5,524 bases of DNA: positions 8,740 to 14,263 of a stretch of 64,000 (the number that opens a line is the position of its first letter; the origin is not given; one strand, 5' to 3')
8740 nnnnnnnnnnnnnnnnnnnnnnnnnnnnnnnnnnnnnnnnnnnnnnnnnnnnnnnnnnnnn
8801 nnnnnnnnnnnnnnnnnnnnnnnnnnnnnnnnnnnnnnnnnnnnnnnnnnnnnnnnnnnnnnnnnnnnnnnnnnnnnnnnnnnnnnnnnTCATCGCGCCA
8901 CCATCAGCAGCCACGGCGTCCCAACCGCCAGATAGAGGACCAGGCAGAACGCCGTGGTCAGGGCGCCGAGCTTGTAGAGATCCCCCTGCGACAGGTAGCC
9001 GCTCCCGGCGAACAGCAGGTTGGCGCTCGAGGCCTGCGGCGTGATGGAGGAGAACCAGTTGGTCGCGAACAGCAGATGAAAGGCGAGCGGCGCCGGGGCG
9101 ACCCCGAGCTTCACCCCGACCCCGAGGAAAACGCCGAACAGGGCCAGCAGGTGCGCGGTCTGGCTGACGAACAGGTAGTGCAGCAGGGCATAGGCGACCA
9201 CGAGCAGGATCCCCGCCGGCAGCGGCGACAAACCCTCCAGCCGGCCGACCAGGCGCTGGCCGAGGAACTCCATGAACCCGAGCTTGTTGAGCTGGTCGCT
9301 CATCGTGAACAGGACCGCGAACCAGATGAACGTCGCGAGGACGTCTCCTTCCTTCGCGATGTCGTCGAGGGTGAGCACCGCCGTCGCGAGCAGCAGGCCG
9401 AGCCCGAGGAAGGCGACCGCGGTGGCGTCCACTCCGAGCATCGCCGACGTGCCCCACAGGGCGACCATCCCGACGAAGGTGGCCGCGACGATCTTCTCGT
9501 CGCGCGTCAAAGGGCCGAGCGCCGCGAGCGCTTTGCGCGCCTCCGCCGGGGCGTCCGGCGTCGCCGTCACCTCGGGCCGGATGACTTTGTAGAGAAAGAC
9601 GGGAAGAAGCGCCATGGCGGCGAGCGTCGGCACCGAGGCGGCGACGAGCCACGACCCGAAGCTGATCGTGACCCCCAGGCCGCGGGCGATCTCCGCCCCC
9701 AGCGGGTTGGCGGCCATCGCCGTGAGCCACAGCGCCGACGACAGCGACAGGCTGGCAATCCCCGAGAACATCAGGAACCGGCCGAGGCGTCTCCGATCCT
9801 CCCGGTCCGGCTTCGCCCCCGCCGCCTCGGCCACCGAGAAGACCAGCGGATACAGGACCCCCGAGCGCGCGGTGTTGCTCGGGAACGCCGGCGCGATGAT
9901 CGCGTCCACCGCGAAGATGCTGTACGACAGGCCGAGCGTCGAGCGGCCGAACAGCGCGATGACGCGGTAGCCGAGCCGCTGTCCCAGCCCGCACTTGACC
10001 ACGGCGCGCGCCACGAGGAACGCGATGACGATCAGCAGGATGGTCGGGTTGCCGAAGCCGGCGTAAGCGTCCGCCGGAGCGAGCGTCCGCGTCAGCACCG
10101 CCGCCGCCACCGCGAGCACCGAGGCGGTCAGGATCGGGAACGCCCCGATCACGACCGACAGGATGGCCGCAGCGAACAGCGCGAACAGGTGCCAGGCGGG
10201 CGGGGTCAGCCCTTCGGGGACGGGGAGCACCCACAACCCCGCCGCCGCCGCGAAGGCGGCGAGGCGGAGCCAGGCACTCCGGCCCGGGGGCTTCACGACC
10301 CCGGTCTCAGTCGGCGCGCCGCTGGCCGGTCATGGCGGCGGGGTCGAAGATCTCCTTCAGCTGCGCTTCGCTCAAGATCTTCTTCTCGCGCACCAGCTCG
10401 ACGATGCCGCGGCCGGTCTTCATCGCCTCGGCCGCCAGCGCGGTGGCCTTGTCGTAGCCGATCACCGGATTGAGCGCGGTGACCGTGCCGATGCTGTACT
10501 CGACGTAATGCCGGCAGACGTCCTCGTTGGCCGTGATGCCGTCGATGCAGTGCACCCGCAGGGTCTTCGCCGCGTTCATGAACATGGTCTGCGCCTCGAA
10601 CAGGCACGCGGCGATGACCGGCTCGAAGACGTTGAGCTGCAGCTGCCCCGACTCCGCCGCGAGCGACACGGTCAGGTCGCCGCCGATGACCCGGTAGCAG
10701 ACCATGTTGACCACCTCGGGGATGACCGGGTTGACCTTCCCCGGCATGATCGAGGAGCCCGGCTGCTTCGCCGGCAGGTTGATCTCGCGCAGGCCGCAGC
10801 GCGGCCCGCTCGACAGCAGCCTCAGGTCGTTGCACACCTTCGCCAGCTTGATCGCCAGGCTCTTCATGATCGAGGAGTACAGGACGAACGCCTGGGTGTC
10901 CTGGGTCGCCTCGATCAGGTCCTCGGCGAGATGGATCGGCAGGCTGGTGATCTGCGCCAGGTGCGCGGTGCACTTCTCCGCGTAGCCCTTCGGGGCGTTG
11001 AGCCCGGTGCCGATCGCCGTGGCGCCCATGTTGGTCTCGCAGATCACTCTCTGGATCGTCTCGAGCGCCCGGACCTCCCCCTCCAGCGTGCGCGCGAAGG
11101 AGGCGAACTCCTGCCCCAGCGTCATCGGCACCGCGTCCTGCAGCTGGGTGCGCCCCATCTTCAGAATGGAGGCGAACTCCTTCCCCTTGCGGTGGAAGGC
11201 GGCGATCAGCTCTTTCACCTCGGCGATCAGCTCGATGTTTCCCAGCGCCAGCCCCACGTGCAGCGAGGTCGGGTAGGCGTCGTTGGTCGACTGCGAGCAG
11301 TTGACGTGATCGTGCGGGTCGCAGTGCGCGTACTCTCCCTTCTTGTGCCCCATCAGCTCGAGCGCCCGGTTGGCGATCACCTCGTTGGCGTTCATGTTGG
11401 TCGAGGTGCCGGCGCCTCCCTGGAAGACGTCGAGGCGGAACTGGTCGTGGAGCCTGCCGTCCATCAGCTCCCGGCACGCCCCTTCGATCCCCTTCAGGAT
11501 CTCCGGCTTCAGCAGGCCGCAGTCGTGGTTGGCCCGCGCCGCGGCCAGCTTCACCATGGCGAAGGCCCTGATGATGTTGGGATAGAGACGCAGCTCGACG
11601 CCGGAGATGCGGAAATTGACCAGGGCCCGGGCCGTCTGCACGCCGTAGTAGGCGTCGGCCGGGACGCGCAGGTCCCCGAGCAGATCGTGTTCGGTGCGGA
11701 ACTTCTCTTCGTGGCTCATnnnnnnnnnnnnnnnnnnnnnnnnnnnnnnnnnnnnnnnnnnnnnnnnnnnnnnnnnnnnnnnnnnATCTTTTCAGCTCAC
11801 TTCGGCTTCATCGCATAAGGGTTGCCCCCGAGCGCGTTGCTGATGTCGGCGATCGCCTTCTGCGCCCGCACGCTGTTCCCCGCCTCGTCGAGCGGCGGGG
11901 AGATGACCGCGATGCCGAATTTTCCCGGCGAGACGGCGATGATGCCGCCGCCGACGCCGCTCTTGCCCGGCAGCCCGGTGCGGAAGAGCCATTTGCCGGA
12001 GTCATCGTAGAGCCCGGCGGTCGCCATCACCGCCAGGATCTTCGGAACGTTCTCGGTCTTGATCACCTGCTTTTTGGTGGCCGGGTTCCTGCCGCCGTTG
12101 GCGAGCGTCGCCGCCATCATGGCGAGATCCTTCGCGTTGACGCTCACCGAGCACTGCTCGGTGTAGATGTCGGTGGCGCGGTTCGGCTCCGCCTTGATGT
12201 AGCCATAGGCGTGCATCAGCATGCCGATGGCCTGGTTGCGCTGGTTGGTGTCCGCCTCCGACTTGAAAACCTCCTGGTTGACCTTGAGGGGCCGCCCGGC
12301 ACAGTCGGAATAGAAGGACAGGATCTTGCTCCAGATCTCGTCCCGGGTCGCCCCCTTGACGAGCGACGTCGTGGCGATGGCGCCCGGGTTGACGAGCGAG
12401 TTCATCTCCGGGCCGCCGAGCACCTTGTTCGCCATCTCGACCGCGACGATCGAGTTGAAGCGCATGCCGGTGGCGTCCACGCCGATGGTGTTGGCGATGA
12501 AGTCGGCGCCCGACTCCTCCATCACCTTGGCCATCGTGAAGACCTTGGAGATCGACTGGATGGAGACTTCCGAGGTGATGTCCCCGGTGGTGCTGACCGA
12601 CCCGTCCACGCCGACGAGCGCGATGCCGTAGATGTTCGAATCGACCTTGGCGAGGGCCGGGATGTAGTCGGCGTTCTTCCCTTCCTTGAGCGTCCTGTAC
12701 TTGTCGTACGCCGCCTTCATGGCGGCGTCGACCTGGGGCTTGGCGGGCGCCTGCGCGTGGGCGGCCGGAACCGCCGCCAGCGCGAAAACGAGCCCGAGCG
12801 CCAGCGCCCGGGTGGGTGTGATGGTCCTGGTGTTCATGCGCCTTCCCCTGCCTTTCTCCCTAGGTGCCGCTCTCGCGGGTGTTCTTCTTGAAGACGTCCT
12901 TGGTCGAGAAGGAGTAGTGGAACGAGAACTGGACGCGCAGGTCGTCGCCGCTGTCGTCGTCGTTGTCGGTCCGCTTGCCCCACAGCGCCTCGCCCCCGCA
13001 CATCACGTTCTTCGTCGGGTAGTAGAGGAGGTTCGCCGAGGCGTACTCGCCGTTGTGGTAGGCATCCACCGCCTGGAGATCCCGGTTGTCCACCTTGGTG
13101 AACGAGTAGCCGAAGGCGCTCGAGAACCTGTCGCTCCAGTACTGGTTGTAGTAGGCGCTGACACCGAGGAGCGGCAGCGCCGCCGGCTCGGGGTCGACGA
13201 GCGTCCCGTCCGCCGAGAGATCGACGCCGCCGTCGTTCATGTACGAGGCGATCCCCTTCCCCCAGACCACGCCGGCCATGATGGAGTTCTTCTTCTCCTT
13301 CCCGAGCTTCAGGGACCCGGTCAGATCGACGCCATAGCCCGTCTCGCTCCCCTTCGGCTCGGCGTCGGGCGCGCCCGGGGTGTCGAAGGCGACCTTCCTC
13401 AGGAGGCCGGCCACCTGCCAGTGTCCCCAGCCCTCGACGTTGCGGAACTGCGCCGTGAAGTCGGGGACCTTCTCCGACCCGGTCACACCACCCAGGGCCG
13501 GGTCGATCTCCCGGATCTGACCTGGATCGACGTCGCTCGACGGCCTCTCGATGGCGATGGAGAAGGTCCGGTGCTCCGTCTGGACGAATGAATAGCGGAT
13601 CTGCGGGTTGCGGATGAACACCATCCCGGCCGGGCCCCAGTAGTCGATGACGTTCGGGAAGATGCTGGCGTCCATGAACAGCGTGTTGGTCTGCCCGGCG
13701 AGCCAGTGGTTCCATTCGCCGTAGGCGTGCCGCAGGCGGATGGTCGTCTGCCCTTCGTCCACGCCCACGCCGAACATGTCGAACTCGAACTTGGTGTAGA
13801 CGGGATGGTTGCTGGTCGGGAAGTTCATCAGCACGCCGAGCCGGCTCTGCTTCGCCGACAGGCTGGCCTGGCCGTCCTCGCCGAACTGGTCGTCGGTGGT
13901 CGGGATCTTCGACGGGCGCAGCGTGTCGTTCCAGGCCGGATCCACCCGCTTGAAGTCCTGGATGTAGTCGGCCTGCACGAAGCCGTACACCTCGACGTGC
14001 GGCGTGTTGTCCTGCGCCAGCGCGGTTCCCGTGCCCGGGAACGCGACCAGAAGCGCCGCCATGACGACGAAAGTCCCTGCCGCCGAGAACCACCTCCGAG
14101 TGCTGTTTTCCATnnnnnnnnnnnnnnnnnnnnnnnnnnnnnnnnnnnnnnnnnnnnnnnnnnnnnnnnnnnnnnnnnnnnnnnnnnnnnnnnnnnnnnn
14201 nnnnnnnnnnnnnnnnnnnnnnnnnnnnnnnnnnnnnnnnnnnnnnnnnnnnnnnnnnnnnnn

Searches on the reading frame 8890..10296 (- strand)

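Call 59: search_protein_families(library=pfam, proteins=[window:8890-10296:-], max_evalue=0.00001)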
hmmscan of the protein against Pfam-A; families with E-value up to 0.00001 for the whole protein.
window:8890-10296:- (468 aa): 2 families
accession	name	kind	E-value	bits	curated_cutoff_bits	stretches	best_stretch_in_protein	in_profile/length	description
PF00939.25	Na_sulph_symp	-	3.9e-109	366.2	27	1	8-465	4-468/472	Sodium:sulfate symporter transmembrane region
PF03600.22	CitMHS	-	8.9e-21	74.8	31.9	2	48-287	4-219/336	Citrate transporter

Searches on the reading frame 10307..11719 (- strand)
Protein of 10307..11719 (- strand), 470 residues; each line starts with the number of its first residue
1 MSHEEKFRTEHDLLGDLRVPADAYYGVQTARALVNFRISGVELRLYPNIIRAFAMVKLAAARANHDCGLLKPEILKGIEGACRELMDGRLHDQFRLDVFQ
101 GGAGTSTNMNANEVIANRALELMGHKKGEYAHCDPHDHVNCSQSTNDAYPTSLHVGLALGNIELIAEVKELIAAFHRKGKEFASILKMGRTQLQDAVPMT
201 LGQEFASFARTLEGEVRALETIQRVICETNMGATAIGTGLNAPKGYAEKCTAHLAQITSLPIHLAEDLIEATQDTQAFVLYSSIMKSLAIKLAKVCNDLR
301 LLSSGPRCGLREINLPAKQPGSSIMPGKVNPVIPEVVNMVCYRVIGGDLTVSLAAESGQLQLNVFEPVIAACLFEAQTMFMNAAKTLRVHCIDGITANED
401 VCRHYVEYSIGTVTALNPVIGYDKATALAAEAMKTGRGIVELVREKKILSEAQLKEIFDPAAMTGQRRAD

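Call 59: search_protein_families(library=pfam, proteins=[window:10307-11719:-], max_evalue=0.00001)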
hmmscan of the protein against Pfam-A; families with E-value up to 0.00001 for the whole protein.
window:10307-11719:- (470 aa): 2 families
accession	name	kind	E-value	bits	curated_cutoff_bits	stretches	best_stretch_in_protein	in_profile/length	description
PF00206.25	Lyase_1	-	1.1e-94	317.8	27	1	16-346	2-312/312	Lyase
PF10415.14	FumaraseC_C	-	1.2e-20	74.1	32.5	1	413-465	2-54/54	Fumarase C C-terminus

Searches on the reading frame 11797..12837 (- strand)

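Call 59: search_protein_families(library=pfam, proteins=[window:11797-12837:-], max_evalue=0.00001)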
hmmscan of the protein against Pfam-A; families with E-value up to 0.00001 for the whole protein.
window:11797-12837:- (346 aa): 1 family
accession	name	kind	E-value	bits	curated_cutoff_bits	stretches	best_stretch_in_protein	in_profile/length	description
PF04960.20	Glutaminase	-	1.9e-102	342.7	27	1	53-337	1-282/286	Glutaminase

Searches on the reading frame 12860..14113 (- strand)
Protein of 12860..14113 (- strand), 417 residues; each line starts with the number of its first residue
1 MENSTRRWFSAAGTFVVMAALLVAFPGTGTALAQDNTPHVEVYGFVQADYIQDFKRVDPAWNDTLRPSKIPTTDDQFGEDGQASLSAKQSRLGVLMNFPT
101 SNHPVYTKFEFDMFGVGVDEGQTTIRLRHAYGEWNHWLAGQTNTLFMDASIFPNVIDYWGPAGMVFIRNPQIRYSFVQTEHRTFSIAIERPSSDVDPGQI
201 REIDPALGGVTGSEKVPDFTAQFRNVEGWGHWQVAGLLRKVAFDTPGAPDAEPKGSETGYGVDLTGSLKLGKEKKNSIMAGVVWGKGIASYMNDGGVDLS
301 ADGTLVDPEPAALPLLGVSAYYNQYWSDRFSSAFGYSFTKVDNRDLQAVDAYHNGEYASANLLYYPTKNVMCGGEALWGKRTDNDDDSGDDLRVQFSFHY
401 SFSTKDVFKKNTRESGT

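Call 55: find_encoding_contigs(protein=window:12860-14113:-, flank=10000, max_places=1)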
Protein window:12860-14113:- (417 aa): 1 contig read that carries it; 1 place shown.
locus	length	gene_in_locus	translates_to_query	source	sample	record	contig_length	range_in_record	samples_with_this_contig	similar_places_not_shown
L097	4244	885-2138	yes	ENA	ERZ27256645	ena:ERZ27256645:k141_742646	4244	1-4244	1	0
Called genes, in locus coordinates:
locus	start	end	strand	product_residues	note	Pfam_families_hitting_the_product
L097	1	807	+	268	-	?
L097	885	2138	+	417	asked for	PF19577:DcaP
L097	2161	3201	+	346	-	PF04960:Glutaminase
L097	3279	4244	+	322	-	?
